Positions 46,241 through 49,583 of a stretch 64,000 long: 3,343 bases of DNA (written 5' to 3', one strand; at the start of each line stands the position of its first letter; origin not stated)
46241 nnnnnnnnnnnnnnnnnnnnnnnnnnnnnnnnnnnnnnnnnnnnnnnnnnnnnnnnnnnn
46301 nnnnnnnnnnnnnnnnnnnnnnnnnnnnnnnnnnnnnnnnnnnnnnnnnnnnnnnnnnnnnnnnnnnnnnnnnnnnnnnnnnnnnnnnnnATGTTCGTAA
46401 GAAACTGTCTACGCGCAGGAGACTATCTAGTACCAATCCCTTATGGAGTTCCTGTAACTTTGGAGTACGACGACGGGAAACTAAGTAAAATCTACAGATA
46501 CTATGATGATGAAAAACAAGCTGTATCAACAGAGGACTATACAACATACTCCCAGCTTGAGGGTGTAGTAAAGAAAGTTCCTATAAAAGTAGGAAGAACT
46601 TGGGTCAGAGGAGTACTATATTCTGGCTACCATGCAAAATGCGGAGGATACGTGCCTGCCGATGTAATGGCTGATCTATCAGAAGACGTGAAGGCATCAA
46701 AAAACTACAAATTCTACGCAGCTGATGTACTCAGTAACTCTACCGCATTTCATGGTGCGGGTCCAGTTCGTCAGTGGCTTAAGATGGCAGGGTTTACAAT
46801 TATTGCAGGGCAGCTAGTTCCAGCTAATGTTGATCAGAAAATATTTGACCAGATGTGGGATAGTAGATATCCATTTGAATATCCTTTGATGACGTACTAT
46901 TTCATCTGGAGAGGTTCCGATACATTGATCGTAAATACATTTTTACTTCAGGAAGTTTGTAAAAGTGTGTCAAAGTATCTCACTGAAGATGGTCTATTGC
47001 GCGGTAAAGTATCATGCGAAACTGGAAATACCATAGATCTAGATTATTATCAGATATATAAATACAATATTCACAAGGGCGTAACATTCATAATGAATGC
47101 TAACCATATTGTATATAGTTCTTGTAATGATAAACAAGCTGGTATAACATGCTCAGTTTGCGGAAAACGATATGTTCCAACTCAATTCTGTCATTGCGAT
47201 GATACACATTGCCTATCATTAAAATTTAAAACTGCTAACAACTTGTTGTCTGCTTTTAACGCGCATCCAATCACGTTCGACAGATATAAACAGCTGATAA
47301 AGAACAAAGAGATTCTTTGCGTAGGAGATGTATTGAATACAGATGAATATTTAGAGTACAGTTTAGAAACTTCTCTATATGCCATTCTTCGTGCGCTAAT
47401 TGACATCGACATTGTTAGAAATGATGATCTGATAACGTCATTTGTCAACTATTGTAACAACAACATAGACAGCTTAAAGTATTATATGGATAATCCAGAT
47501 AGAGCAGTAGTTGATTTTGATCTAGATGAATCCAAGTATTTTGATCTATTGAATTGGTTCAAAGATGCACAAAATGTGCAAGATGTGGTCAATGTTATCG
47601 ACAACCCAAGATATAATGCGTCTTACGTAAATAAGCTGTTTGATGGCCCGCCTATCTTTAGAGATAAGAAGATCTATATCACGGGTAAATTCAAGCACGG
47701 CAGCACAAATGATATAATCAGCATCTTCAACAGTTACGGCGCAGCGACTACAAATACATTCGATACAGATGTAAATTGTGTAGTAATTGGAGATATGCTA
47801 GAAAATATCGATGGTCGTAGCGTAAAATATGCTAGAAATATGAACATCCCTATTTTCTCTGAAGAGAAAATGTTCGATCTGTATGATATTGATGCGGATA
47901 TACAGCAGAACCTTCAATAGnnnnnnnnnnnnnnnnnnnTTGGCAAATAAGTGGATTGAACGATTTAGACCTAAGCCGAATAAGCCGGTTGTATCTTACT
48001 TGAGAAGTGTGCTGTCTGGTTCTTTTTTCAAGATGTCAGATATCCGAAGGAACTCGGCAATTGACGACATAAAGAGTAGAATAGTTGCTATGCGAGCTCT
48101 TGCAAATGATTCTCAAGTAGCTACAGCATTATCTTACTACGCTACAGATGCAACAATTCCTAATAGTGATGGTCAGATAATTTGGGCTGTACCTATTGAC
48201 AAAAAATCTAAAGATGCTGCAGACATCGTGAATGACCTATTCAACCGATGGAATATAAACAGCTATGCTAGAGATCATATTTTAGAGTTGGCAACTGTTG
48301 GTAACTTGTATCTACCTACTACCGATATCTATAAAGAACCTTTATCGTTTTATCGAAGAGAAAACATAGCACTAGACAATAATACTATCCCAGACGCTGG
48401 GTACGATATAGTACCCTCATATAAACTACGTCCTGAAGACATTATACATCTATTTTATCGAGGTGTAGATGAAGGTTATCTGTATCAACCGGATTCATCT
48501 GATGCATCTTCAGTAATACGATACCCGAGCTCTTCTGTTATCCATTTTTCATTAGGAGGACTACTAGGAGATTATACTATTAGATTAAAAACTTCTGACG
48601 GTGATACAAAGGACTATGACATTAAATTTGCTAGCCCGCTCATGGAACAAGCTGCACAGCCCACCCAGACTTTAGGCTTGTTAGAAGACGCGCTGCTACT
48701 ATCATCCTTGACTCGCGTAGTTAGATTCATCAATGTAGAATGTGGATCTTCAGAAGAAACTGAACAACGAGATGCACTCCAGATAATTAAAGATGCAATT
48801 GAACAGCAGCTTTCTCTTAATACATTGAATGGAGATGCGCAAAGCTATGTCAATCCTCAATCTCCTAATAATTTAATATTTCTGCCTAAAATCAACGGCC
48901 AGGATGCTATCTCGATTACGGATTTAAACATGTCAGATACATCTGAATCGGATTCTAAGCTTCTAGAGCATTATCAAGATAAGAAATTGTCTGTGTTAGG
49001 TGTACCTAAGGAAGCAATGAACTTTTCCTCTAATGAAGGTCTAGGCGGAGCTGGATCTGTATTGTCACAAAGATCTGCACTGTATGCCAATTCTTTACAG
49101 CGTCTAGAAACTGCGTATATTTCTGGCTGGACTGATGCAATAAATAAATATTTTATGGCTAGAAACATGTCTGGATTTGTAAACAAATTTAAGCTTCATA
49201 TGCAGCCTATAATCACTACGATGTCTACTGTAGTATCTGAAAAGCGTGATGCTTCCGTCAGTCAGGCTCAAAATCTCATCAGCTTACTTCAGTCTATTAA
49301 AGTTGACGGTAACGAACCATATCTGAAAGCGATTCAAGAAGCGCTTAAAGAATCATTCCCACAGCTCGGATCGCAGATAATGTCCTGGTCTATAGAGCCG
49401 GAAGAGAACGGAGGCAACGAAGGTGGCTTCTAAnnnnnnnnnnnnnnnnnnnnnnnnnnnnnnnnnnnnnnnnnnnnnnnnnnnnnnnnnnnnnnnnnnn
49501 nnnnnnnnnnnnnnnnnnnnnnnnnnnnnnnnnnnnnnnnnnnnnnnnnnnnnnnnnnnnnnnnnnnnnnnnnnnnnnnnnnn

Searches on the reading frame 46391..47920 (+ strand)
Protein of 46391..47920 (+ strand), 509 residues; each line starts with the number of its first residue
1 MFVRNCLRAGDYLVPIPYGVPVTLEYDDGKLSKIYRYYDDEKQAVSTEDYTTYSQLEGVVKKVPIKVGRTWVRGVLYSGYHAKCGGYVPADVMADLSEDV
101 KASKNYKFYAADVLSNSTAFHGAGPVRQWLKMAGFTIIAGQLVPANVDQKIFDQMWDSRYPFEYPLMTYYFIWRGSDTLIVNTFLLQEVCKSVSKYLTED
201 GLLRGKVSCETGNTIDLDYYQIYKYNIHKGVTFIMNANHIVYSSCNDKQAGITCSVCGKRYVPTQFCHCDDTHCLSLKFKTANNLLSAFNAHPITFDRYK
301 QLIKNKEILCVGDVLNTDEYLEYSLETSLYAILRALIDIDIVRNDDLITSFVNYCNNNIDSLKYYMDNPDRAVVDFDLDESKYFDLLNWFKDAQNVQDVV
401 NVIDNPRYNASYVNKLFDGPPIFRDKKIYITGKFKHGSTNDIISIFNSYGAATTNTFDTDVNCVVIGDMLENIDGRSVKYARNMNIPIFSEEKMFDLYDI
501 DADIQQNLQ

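Call 13: search_protein_families(library=pfam, proteins=[window:46391-47920:+])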
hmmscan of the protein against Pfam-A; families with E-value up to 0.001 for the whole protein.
window:46391-47920:+ (509 aa): 1 family
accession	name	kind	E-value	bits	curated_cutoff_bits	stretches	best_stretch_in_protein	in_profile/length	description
PF00533.33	BRCT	-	1.2e-05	25.9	21.3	1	420-497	3-77/78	BRCA1 C Terminus (BRCT) domain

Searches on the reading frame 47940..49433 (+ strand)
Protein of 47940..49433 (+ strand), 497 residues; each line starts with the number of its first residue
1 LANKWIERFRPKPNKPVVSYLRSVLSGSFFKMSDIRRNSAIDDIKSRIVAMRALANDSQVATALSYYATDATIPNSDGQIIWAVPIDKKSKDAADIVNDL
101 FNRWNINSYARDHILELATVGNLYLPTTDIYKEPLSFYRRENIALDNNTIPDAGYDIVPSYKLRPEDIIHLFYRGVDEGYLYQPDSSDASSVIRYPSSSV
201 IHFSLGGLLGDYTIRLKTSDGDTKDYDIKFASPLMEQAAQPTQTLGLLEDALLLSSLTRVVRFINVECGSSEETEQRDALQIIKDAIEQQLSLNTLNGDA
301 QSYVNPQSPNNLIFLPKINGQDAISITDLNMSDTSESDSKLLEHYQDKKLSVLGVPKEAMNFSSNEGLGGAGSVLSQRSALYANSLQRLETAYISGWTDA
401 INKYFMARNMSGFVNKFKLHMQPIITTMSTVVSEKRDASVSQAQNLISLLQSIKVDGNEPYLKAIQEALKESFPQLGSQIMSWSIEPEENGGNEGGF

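Call 13: search_protein_families(library=pfam, proteins=[window:47940-49433:+])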
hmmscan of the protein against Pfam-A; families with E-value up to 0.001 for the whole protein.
window:47940-49433:+ (497 aa): 1 family
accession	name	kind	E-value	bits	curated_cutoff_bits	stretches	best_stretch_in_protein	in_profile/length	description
PF07230.16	Portal_T4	-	1.5e-12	47.4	22.9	1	47-422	4-374/433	Bacteriophage T4-like portal protein (Gp20)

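Call 72: search_dna_similar(query=window:47940-49433:+, collection=phages, mode=protein, max_rows=12)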
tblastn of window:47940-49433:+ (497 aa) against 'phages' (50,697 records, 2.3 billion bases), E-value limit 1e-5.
Records with a match: 3; places in all: 3; records where one place covers at least 80% of the query: 1.
Best place of each record, by identity: <60% 3.
By first word of the organism name: Bacillus 2; Streptococcus 1.
By host as written in the record: Bacillus subtilis W-23-S(r); Bacillus licheniformis ATCC 9945a 2; Streptococcus agalactiae 1.
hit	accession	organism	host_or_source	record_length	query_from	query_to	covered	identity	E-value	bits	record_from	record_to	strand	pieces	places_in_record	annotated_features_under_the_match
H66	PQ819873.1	Streptococcus phage vB_SagM-GXN1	Streptococcus agalactiae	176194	54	456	81%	22.3%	1e-11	74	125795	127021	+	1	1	capsid assembly protein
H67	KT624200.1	Bacillus phage SP-15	Bacillus subtilis W-23-S(r); Bacillus ...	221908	54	421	74%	22.4%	4e-10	69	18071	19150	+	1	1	portal vertex protein of head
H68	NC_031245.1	Bacillus phage SP-15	Bacillus subtilis W-23-S(r); Bacillus ...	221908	54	421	74%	22.4%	4e-10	69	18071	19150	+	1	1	portal vertex protein of head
